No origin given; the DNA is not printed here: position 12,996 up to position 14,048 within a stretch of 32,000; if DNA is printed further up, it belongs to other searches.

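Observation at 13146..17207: Low-GC, DUS-free islet with tandem DUF262 and DUF262-DUF1524 (GmrSD-like) genes behind a solo PP2C phosphatase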

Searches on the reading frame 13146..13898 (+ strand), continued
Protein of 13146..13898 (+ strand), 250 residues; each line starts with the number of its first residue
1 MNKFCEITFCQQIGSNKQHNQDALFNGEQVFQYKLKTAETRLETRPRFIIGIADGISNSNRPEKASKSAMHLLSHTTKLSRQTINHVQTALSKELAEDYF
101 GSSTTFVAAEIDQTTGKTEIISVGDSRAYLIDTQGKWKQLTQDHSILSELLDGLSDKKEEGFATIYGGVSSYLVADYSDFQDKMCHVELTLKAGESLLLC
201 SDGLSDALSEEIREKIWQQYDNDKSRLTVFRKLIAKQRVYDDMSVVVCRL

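Call 62: search_dna_similar(query=window:13146-13898:+, collection=plasmids, mode=protein, max_evalue=1e-8, max_rows=15)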
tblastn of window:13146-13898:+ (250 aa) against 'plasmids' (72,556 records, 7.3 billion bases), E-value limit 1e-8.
Records with a match: 4; places in all: 4; records where one place covers at least 80% of the query: 2.
Best place of each record, by identity: <60% 4.
By first word of the organism name: Rhizobium 3; Listeria 1.
By predicted mobility (MOB-suite, as given by PLSDB): non-mobilizable 4.
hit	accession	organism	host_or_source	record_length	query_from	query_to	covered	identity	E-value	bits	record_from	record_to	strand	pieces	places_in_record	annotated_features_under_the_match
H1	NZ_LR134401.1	Listeria monocytogenes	Homo sapiens,Vein blood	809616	14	248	94%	30.0%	6e-9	63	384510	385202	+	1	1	Stp1/IreP family PP2C-type Ser/Thr phosphatase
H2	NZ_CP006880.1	Rhizobium gallicum bv. gallicum R602sp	Phaseolus vulgaris,whole ...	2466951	39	250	85%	32.3%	3e-12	73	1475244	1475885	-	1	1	record has no annotation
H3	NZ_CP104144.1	Rhizobium sullae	Sulla coronaria,cell culture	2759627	104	250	59%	38.2%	8e-11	69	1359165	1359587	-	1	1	record has no annotation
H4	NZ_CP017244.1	Rhizobium etli 8C-3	Phaseolus vulgaris,cell culture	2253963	105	250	58%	37.5%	7e-10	66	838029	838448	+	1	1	record has no annotation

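Call 68: search_protein_families(library=ncbifam, proteins=[L001:7156-8001:+, L105:414-1133:+, L104:701-1555:+, L001:4566-5276:+, L001:12051-14102:+, L108:7795-9768:+, L108:9761-12250:+], max_evalue=0.001)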
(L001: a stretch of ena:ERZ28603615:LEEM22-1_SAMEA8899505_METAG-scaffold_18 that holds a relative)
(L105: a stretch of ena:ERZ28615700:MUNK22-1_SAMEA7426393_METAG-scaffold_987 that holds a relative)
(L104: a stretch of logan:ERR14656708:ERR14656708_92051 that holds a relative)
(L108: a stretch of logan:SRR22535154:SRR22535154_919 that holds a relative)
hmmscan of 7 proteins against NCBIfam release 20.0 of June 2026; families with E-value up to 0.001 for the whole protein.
L001:7156-8001:+ (281 aa): 7 families
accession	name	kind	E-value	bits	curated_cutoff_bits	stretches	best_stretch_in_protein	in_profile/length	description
NF001753.0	PRK00481.1-3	subfamily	9.6e-35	119.7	243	1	7-273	5-247/252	NAD-dependent protein deacylase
NF040867.1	prot_deacyl_CobB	equivalog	6.3e-22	78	320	1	8-269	3-238/242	NAD-dependent protein deacetylase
NF001754.0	PRK00481.1-4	equivalog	1.1e-18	67.3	252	1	4-203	4-183/244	NAD-dependent protein deacylase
NF001752.0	PRK00481.1-1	equivalog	1.5e-16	60.7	221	1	4-186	3-166/242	NAD-dependent protein deacylase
NF010736.0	PRK14138.1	equivalog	1.7e-13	50.4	395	1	9-188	5-164/244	NAD-dependent deacetylase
NF003738.0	PRK05333.1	equivalog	1.2e-11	44.1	305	1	10-155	21-153/295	NAD-dependent protein deacetylase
NF001755.0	PRK00481.1-5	equivalog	2.9e-11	42.9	318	1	16-149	41-166/278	Sir2 family NAD+-dependent deacetylase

L105:414-1133:+ (239 aa): 7 families
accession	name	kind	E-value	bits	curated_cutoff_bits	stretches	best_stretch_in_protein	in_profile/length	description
NF001755.0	PRK00481.1-5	equivalog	4.1e-117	390.1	318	1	4-237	39-272/278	Sir2 family NAD+-dependent deacetylase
NF001753.0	PRK00481.1-3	subfamily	9.4e-64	214.8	243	1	7-234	15-247/252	NAD-dependent protein deacylase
NF040867.1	prot_deacyl_CobB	equivalog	6e-63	212.3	320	1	7-233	12-241/242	NAD-dependent protein deacetylase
NF001752.0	PRK00481.1-1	equivalog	7.7e-40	136.9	221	1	5-217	14-226/242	NAD-dependent protein deacylase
NF001754.0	PRK00481.1-4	equivalog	2.6e-38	131.5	252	1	6-230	16-240/244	NAD-dependent protein deacylase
NF010736.0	PRK14138.1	equivalog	1.4e-35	122.7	395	1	8-206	14-213/244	NAD-dependent deacetylase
NF003738.0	PRK05333.1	equivalog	3.9e-31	108.1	305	1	6-125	27-143/295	NAD-dependent protein deacetylase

L104:701-1555:+ (284 aa): 7 families
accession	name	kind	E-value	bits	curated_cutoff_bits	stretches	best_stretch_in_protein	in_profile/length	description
NF001753.0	PRK00481.1-3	subfamily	3.2e-32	111.5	243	1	7-275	5-249/252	NAD-dependent protein deacylase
NF040867.1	prot_deacyl_CobB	equivalog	3.7e-23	82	320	1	9-250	4-219/242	NAD-dependent protein deacetylase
NF001754.0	PRK00481.1-4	equivalog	3.1e-21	75.6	252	1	4-249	4-220/244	NAD-dependent protein deacylase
NF003738.0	PRK05333.1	equivalog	2.3e-17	62.8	305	1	10-147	21-146/295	NAD-dependent protein deacetylase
NF001752.0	PRK00481.1-1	equivalog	4e-17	62.6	221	1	9-183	8-163/242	NAD-dependent protein deacylase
NF010736.0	PRK14138.1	equivalog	4.3e-15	55.6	395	1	9-262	5-230/244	NAD-dependent deacetylase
NF001755.0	PRK00481.1-5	equivalog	2.4e-13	49.7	318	1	17-164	42-179/278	Sir2 family NAD+-dependent deacetylase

L001:4566-5276:+ (236 aa): 7 families
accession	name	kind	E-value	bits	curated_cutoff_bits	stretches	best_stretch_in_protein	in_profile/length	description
NF001753.0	PRK00481.1-3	subfamily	3.3e-59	199.9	243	1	8-229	15-247/252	NAD-dependent protein deacylase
NF040867.1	prot_deacyl_CobB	equivalog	7.8e-58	195.6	320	1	7-228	11-241/242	NAD-dependent protein deacetylase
NF001755.0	PRK00481.1-5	equivalog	1.3e-57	194.9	318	1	4-189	38-229/278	Sir2 family NAD+-dependent deacetylase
NF001752.0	PRK00481.1-1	equivalog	8.8e-42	143.3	221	1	8-200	16-215/242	NAD-dependent protein deacylase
NF001754.0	PRK00481.1-4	equivalog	2e-36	125.4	252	1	9-188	18-202/244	NAD-dependent protein deacylase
NF010736.0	PRK14138.1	equivalog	7.5e-33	113.8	395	1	8-190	13-202/244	NAD-dependent deacetylase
NF003738.0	PRK05333.1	equivalog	1.8e-31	109.2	305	2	7-116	27-137/295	NAD-dependent protein deacetylase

L001:12051-14102:+ (683 aa): 36 families (the best 25 are shown)
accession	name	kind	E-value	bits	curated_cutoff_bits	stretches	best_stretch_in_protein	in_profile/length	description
NF042959.1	IteA_antiphage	equivalog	3.1e-30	105.6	510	1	472-605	122-258/367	anti-phage ATPase IteA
TIGR01243.1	CDC48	subfamily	6.5e-19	67.7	802.65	1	478-599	215-343/733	CDC48 family AAA ATPase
TIGR01242.2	TIGR01242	subfamily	1.5e-16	60.4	500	1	478-600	151-283/362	proteasome-activating nucleotidase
NF003069.1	PRK03992.1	subfamily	3.7e-16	59.3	500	1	478-595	168-295/379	proteasome-activating nucleotidase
NF041006.2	cell_div_CdvC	equivalog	6.2e-16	58.3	650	1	479-609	138-280/370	cell division protein CdvC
TIGR03689.1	pup_AAA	equivalog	9e-16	57.7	504.75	1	476-600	218-363/512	proteasome ATPase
TIGR01241.2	FtsH_fam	equivalog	3e-15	56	600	1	478-607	198-337/598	ATP-dependent zinc metalloprotease FtsH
NF008004.0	PRK10733.1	equivalog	1.2e-13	50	1008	1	478-594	188-314/644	ATP-dependent zinc metalloprotease FtsH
NF047748.1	PrtsmActNtasePan1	equivalog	2.3e-12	46.6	750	1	478-594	185-311/405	proteasome-activating nucleotidase Pan1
NF047747.1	PrtsmActNtasePan2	equivalog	3e-12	46.5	700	1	478-594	188-314/397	proteasome-activating nucleotidase Pan2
TIGR03922.1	T7SS_EccA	equivalog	1.4e-10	40.4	466.65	1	462-577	298-419/557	type VII secretion AAA-ATPase EccA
NF003229.0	PRK04195.1-5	equivalog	2.5e-09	36.4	280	0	469-545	39-115/413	replication factor C large subunit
NF038214.1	IS21_help_AAA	equivalog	1.2e-08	34.9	200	0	226-311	75-159/232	IS21-like element helper ATPase IstB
TIGR02928.1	TIGR02928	subfamily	1.7e-08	33.7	181.3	0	239-272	36-69/366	orc1/cdc6 family replication initiation protein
NF003745.1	PRK05342.1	equivalog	3.1e-08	32.9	359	1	473-545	107-186/418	ATP-dependent Clp protease ATP-binding subunit ClpX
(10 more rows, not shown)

L108:7795-9768:+ (657 aa): 0 families

L108:9761-12250:+ (829 aa): 0 families

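Call 75: find_encoding_contigs(protein=P0251, flank=6000, max_places=4)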
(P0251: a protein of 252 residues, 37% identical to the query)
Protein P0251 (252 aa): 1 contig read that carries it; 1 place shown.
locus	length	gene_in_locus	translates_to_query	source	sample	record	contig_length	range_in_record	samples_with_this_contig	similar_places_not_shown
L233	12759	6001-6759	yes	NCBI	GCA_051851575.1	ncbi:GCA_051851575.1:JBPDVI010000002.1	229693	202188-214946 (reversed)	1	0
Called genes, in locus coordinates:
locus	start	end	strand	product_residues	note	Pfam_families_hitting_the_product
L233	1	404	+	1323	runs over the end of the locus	PF00270:DEAD, PF00271:Helicase_C, PF21010:HA2_C, PF07717:OB_NTP_bind, PF11898:DUF3418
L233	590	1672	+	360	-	PF13784:Fic_N, PF02661:Fic, PF21248:SoFic-like_C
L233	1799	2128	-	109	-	PF01381:HTH_3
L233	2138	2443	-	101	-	PF05015:HigB-like_toxin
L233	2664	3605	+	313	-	PF13280:WYL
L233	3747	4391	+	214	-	PF18753:Nmad2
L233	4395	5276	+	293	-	PF18754:Nmad3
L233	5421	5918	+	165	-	PF04664:OGFr_N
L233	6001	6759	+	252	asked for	PF00481:PP2C (faint), PF13672:PP2C_2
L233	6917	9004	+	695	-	PF05729:NACHT (faint), PF13191:AAA_16 (faint), PF00004:AAA, PF13173:AAA_14 (faint), PF13401:AAA_22 (faint), PF00004:AAA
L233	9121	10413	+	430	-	PF03606:DcuC, PF06808:DctM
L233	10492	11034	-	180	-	PF00702:Hydrolase (weak), PF08282:Hydrolase_3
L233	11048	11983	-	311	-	PF13580:SIS_2 (faint), PF01380:SIS, PF00571:CBS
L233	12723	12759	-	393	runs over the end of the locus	PF12832:MFS_1_like, PF07690:MFS_1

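Call 76: find_encoding_contigs(protein=P0249, flank=6000, max_places=4)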
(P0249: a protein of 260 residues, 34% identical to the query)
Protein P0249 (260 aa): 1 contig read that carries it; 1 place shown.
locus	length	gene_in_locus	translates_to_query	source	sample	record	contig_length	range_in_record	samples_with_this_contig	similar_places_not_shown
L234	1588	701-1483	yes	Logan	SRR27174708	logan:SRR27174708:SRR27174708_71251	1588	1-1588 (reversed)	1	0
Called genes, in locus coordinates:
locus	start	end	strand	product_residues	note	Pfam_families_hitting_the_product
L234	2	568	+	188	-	?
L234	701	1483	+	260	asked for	PF13672:PP2C_2 (weak), PF07228:SpoIIE (weak)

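Call 77: find_encoding_contigs(protein=P0252, flank=6000, max_places=4)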
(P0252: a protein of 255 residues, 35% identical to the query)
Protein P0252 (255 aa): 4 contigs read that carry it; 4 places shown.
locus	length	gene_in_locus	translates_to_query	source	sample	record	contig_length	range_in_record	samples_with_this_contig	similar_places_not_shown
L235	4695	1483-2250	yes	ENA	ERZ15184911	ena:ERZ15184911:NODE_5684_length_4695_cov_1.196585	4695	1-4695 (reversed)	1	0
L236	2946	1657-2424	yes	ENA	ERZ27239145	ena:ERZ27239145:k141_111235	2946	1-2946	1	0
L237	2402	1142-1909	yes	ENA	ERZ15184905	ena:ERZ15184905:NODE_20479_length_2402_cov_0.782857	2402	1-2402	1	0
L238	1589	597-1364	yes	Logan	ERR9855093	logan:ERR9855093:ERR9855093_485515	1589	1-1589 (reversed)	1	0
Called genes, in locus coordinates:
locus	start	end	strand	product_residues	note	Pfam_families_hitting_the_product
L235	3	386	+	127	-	?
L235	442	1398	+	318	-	PF13280:WYL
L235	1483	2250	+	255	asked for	PF13672:PP2C_2 (weak)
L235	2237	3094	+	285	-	-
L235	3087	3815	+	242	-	-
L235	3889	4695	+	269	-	?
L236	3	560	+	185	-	?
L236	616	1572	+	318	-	PF13280:WYL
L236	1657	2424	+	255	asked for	PF13672:PP2C_2 (weak)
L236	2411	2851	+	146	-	-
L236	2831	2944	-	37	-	?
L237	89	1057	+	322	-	-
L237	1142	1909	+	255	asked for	PF13672:PP2C_2 (weak)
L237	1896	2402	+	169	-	?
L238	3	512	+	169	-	?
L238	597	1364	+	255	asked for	PF13672:PP2C_2 (weak)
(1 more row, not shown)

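Call 83: search_protein_families(library=pfam, proteins=[L235:2237-3094:+, L235:3087-3815:+, L235:3889-4695:+, L235:3-386:+, L234:2-568:+, L237:89-1057:+, L001:5863-6579:+], max_evalue=0.01)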
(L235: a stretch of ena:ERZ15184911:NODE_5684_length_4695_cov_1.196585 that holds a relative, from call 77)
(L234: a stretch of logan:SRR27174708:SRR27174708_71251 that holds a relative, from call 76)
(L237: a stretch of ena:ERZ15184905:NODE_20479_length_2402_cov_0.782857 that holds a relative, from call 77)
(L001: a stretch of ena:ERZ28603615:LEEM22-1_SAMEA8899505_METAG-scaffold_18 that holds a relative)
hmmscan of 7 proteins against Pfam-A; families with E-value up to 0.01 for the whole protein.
L235:2237-3094:+ (285 aa): 0 families

L235:3087-3815:+ (242 aa): 1 family
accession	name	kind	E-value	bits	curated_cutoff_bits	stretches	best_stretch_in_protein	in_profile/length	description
PF03167.25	UDG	-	0.0011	19.5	24.3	1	86-228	21-131/141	Uracil DNA glycosylase superfamily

L235:3889-4695:+ (269 aa): 1 family
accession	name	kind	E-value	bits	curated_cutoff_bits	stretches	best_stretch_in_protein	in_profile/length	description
PF00696.33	AA_kinase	-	1.5e-35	123.4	24.9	1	39-268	2-217/234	Amino acid kinase family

L235:3-386:+ (127 aa): 1 family
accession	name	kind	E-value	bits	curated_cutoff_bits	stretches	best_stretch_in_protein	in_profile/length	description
PF13342.12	Toprim_Crpt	-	2.8e-14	53.2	32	1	3-50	15-60/60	C-terminal repeat of topoisomerase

L234:2-568:+ (188 aa): 1 family
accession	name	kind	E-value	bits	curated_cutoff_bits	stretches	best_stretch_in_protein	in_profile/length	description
PF07510.16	GmrSD_C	-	0.00086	19.6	23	1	10-94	21-96/138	GmrSD restriction endonucleases, C-terminal domain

L237:89-1057:+ (322 aa): 1 family
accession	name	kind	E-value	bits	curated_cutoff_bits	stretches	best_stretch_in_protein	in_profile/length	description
PF13280.12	WYL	-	8e-08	32.6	21.8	1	158-228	2-69/70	WYL domain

L001:5863-6579:+ (238 aa): 1 family
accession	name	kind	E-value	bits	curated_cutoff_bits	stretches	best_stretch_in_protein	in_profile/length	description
PF15129.11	ALKL1_2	-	0.0034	18.1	27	1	154-212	47-102/124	ALK and LTK ligand 1/2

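Call 86: search_solved_structures(query=A3, max_evalue=0.001)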
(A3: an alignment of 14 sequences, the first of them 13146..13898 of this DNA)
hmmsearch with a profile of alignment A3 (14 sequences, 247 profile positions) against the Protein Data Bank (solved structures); distinct sequences matched with E-value up to 0.001: 24.
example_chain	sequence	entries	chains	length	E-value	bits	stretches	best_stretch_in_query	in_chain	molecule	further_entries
5d2u_A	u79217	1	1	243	2.7e-21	79.7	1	39-245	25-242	Protein serin-threonin phosphatase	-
2j82_A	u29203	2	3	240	6.2e-21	78.5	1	40-245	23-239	PROTEIN SERINE-THREONINE PHOSPHATASE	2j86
5iti_A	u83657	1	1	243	6.5e-21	78.5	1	40-245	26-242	Protein serin-threonin phosphatase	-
6ihl_A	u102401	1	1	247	1.1e-20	77.8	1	40-244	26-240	Phosphorylated protein phosphatase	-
6ihw_A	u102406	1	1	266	1.1e-20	77.7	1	40-244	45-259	Phosphorylated protein phosphatase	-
6ihv_A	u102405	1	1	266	1.1e-20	77.7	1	40-244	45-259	Phosphorylated protein phosphatase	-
6ihr_A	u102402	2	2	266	1.4e-20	77.4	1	40-244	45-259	Phosphorylated protein phosphatase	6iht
6ihs_A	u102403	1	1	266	1.4e-20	77.4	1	40-244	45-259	Phosphorylated protein phosphatase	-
5f1m_A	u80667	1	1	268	1.5e-20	77.3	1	40-244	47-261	Phosphorylated protein phosphatase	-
6ihu_A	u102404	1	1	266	1.6e-20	77.2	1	40-244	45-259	Phosphorylated protein phosphatase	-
2y09_A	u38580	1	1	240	9.8e-20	74.6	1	40-245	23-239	PROTEIN SERIN-THREONIN PHOSPHATASE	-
2xzv_A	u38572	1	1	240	2.1e-19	73.5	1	40-245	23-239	PROTEIN SERIN-THREONIN PHOSPHATASE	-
1txo_A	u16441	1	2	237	2.2e-15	60.3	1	46-244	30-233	Putative Bacterial Enzyme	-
2cm1_A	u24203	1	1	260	3.5e-15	59.7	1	46-244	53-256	SERINE THREONINE PROTEIN PHOSPHATASE PSTP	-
2pk0_A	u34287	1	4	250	1.2e-14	57.9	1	46-244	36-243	Serine/threonine protein phosphatase Stp1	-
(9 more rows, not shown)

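Call 101: search_dna_similar(query=window:13146-13898:+, collection=phages, mode=protein, max_evalue=0.000001, max_rows=10)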
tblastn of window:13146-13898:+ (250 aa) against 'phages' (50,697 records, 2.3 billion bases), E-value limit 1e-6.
Records with a match: 7; places in all: 7; records where one place covers at least 80% of the query: 6.
Best place of each record, by identity: <60% 7.
By first word of the organism name: Listeria 4; Bacteriophage 3.
By host as written in the record: Listeria monocytogenes 4; - 3.
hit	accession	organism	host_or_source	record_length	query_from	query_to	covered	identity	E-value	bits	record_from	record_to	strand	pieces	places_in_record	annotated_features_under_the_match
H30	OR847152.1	Listeria phage LM 4-11-1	Listeria monocytogenes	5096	14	248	94%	30.0%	2e-9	63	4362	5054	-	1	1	record has no annotation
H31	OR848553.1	Listeria phage LM 4-14-1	Listeria monocytogenes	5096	14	248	94%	30.0%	2e-9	63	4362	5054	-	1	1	record has no annotation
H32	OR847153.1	Listeria phage LM 4-11-1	Listeria monocytogenes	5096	14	248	94%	28.9%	4e-9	62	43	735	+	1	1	record has no annotation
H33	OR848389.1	Listeria phage LM 4-14-1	Listeria monocytogenes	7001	14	248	94%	28.9%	4e-9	62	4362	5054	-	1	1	record has no annotation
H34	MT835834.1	Bacteriophage sp.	human fecal samples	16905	13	248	94%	25.2%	6e-9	62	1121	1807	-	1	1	record has no annotation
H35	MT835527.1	Bacteriophage sp.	human fecal samples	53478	13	247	94%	23.5%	3e-9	63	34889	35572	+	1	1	record has no annotation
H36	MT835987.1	Bacteriophage sp.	human fecal samples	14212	101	211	44%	32.2%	8e-7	56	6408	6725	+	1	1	record has no annotation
